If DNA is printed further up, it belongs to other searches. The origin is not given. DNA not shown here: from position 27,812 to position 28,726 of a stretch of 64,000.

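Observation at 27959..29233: Orphan 424-aa protein with a HEPN-like R-x4-H C-terminal domain: candidate single-gene defence or abortive-infection module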

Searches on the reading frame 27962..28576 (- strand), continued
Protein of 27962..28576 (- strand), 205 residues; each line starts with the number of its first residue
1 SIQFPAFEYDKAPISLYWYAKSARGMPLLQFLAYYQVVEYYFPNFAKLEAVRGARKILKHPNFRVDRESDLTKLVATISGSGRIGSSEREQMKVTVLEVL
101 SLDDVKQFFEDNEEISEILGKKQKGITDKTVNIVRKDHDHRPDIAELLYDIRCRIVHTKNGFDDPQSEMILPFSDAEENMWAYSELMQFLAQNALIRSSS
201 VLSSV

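Call 108: find_homologous_proteins(query=L096:1716-3095:+, max_evalue=0.001)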
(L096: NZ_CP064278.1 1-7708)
Query L096:1716-3095:+ (460 aa): 44 proteins with E <= 0.001 among 8000 candidates.
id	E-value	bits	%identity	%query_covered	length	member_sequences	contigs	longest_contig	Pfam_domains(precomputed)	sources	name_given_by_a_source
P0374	0.0e+0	1015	100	100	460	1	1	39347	PF17419.8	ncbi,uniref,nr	ncbi:methylamine utilization protein MauJ [Priestia megaterium]|uniref:methylamine utilization prote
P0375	3.5e-218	743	77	100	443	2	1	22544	PF17419.8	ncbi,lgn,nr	ncbi:hypothetical protein P4662_29670 [Priestia megaterium]|nr:hypothetical protein [Priestia megate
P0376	3.0e-191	654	70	100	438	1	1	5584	PF17419.8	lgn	-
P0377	1.6e-173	596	65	100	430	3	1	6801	PF17419.8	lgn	-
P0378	1.1e-171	590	67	93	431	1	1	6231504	PF17419.8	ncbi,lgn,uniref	ncbi:hypothetical protein R4Z09_00875 [Niallia oryzisoli]|uniref:Apea-like HEPN domain-containing pr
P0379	3.2e-167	575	63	100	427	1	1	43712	PF17419.8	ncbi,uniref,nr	ncbi:methylamine utilization protein MauJ [Priestia endophytica]|uniref:methylamine utilization prot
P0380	2.1e-166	572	66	94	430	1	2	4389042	PF17419.8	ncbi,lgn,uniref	ncbi:methylamine utilization protein MauJ [Cytobacillus sp. FSL K6-0265]|uniref:methylamine utilizat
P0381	2.9e-166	572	63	100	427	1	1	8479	PF17419.8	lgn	-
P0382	7.1e-157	541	61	100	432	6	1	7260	PF17419.8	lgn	-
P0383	5.0e-156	538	60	99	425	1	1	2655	PF17419.8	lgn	-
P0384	4.3e-150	519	58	100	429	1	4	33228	PF17419.8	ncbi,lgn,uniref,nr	ncbi:hypothetical protein [Priestia megaterium]|uniref:hypothetical protein n=1 Tax=Priestia megater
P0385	9.0e-150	518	59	100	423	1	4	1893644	PF17419.8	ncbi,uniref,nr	ncbi:methylamine utilization protein MauJ [Priestia megaterium]|uniref:methylamine utilization prote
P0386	4.3e-147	509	59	88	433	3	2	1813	PF17419.8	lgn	-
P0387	7.2e-147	508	56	99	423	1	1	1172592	PF17419.8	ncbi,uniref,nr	ncbi:hypothetical protein [Bacillus subtilis]|uniref:hypothetical protein n=1 Tax=Bacillus subtilis 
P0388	6.5e-146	505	59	88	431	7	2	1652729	PF17419.8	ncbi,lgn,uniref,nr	ncbi:hypothetical protein [Bacillus cereus]|uniref:hypothetical protein n=1 Tax=Bacillus cereus TaxI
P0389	8.9e-145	501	55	100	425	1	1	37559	PF17419.8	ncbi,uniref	ncbi:methylamine utilization protein MauJ [Priestia megaterium]|uniref:methylamine utilization prote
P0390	1.1e-143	497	53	100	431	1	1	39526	PF17419.8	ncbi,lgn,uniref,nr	ncbi:hypothetical protein [Bacillus sp. 166amftsu]|uniref:hypothetical protein n=1 Tax=Bacillus sp. 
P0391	1.4e-143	497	57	93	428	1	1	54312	PF17419.8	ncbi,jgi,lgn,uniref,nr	ncbi:hypothetical protein [Bacillus thuringiensis]|jgi:hypothetical protein|uniref:hypothetical prot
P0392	1.5e-139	484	56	89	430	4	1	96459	PF17419.8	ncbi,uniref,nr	ncbi:hypothetical protein COM64_20490 [Bacillus toyonensis]|uniref:hypothetical protein n=1 Tax=Baci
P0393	8.1e-139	481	55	99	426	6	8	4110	PF17419.8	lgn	-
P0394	4.2e-134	466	56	87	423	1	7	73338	PF17419.8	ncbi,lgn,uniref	ncbi:hypothetical protein [Bacillus cereus]|uniref:hypothetical protein n=1 Tax=Bacillus cereus grou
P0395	1.8e-122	428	74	59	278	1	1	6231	PF17419.8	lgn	-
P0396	8.5e-121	422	51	93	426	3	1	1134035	PF17419.8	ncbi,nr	ncbi:hypothetical protein PDN23_14285 [Bacillus cereus]|nr:hypothetical protein [Bacillus cereus]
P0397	3.4e-114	400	49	93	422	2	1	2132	PF17419.8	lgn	-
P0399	9.3e-104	366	49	87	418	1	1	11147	PF17419.8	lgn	-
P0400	2.1e-101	358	47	87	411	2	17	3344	PF17419.8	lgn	-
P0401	3.1e-96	341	49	81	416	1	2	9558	PF17419.8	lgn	-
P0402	7.5e-94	333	43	93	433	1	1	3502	PF17419.8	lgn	-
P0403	8.1e-92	327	43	86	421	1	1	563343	PF17419.8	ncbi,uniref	ncbi:hypothetical protein ACQKMV_05340 [Lysinibacillus sp. NPDC094403]|uniref:hypothetical protein n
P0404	1.1e-91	326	46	81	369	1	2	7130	PF17419.8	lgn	-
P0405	1.1e-89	320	44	85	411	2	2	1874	PF17419.8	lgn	-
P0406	1.8e-89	319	42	93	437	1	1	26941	PF17419.8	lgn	-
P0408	5.2e-85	304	54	58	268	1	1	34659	PF17419.8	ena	-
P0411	8.7e-38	149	31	83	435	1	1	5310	PF17419.8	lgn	-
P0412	2.0e-36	144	33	75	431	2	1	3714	PF17419.8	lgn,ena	-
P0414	1.1e-33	135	36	64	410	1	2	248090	PF17419.8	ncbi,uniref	ncbi:hypothetical protein ACFSTH_19985 [Paenibacillus yanchengensis]|uniref:Apea-like HEPN domain-co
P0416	8.9e-25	106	31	59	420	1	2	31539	PF17419.8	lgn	-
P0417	5.4e-8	50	27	72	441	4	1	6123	PF17419.8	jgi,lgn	-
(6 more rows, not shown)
